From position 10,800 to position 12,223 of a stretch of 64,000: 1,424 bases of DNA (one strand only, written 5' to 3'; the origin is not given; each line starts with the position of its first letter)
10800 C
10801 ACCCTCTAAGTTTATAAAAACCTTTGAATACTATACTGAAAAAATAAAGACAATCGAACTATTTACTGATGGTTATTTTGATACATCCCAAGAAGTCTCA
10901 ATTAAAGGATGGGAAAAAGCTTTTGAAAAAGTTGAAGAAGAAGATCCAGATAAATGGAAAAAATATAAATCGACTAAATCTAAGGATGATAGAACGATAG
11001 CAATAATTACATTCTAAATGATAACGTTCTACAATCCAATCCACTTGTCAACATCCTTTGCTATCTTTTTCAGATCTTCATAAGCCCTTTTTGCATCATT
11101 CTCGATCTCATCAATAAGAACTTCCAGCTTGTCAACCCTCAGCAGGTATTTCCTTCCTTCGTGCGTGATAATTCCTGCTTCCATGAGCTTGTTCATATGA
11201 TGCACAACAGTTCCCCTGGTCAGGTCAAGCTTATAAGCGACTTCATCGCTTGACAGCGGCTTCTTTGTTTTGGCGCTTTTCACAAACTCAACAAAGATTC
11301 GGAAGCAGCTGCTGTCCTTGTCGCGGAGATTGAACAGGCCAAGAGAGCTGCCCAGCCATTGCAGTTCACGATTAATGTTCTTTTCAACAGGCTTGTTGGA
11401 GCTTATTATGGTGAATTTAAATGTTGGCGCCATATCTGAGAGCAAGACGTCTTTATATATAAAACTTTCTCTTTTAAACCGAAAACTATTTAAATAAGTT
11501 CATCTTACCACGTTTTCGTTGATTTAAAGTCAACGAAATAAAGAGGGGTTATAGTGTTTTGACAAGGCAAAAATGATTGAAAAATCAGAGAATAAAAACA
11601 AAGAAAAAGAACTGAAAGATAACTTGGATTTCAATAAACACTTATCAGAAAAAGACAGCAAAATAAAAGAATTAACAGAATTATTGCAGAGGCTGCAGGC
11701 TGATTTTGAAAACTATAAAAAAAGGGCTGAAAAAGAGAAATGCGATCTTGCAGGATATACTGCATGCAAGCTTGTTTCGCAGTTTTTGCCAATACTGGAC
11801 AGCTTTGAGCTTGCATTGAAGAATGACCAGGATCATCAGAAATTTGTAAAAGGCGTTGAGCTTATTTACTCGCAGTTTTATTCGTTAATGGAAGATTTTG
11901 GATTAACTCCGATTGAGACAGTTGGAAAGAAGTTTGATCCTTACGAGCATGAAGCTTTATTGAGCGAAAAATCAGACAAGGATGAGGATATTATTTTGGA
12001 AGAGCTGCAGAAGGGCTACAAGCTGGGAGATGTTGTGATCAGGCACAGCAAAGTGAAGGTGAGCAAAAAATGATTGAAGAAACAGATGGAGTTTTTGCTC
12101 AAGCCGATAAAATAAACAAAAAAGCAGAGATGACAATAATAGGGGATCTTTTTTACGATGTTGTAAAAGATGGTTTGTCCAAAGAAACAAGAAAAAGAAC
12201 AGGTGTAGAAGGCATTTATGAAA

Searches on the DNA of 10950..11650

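Call 65: search_rna_families(source=window, start=10950, end=11650, threshold=evalue, max_evalue=1, show_alignments=1)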
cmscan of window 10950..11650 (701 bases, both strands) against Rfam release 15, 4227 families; matches with E-value up to 1: 0.
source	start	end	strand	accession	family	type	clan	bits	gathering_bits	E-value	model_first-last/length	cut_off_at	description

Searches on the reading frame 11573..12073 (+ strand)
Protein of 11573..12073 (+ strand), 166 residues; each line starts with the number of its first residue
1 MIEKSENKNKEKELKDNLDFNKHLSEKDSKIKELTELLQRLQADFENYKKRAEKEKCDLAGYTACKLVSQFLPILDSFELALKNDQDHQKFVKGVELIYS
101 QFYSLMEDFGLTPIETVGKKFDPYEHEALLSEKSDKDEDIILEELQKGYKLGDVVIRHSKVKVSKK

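Call 74: search_protein_families(library=pfam, proteins=[window:11573-12073:+], max_evalue=0.00001)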
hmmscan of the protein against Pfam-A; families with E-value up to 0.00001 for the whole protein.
window:11573-12073:+ (166 aa): 1 family
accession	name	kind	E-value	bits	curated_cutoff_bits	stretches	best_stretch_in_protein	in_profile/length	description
PF01025.24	GrpE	-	2.2e-41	141.8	25.8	1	8-165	4-165/165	GrpE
